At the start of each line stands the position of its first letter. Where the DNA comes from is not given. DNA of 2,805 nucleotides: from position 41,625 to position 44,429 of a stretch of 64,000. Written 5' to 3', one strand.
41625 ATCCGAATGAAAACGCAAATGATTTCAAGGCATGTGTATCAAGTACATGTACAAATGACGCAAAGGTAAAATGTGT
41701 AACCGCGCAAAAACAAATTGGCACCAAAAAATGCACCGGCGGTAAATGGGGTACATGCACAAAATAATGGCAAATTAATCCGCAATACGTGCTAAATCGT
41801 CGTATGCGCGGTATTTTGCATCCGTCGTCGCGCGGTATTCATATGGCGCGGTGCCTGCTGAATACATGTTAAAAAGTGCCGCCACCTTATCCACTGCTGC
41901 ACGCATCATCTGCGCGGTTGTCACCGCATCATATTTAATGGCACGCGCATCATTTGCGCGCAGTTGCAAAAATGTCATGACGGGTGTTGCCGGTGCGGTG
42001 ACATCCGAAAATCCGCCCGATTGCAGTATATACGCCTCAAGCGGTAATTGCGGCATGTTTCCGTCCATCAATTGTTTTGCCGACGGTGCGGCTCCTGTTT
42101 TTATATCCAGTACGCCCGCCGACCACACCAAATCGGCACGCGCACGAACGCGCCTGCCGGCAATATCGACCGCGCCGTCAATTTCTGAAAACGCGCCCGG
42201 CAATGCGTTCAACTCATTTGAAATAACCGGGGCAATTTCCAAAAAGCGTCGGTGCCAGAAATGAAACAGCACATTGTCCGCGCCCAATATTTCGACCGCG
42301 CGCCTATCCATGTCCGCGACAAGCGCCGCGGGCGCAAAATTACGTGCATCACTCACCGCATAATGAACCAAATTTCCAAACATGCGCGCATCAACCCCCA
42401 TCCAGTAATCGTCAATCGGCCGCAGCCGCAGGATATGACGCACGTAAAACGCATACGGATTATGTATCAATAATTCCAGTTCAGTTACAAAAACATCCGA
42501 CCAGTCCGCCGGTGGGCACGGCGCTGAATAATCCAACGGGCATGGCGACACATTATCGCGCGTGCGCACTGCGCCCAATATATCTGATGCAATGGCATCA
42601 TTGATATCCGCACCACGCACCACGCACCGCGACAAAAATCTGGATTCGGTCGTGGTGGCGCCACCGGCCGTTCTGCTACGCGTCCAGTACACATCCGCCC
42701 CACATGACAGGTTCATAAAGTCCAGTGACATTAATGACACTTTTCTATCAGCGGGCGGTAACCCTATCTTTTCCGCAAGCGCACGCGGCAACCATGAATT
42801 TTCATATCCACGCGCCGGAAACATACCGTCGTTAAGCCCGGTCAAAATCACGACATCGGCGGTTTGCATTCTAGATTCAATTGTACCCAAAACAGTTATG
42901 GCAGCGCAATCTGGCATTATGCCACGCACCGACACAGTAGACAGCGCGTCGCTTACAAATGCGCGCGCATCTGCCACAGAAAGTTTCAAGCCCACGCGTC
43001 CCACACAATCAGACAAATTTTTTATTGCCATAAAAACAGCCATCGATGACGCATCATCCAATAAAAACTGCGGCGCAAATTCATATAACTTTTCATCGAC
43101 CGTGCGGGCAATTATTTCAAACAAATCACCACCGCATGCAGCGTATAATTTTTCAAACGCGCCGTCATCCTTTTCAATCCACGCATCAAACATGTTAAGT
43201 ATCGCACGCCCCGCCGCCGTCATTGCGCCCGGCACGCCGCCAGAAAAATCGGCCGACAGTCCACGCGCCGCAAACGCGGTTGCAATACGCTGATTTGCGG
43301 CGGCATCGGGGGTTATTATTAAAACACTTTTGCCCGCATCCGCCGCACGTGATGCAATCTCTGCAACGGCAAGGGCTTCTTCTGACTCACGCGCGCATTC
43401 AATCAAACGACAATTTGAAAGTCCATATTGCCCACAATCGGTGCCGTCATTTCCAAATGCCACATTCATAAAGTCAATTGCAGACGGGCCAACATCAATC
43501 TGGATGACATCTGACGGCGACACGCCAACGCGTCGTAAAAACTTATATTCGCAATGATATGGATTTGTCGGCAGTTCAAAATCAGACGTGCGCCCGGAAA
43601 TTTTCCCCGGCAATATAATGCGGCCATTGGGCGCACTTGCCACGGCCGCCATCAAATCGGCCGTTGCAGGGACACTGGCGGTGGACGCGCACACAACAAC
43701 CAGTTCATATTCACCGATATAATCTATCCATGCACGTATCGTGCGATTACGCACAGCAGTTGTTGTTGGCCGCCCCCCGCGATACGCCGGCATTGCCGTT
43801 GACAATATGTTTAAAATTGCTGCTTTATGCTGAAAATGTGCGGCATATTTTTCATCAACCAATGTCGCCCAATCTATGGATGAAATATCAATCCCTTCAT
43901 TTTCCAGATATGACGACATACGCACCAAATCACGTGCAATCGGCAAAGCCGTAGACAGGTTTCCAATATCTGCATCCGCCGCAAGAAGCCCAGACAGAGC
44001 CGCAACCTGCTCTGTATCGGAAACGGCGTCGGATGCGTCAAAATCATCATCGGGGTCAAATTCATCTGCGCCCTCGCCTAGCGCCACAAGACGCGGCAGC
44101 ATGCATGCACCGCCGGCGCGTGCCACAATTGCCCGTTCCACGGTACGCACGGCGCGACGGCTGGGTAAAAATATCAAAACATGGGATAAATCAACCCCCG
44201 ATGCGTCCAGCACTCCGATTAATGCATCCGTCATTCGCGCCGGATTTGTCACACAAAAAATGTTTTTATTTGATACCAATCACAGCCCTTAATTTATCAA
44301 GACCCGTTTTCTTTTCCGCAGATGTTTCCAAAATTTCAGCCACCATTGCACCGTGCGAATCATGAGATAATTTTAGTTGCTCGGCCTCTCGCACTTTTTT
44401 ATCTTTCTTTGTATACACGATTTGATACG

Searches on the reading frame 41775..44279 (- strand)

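Call 16: search_protein_families(library=ncbifam, proteins=[window:41775-44279:-], max_evalue=0.01)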
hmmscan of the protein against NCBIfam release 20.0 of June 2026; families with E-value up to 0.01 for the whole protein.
window:41775-44279:- (834 aa): 2 families
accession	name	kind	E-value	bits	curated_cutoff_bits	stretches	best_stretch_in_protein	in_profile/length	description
TIGR02786.1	addB_alphas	equivalog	1.4e-86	291.6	486.5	3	429-833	578-1021/1024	double-strand break repair protein AddB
TIGR03623.1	TIGR03623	subfamily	2.1e-06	26.3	299.6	1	459-516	459-516/876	probable DNA repair protein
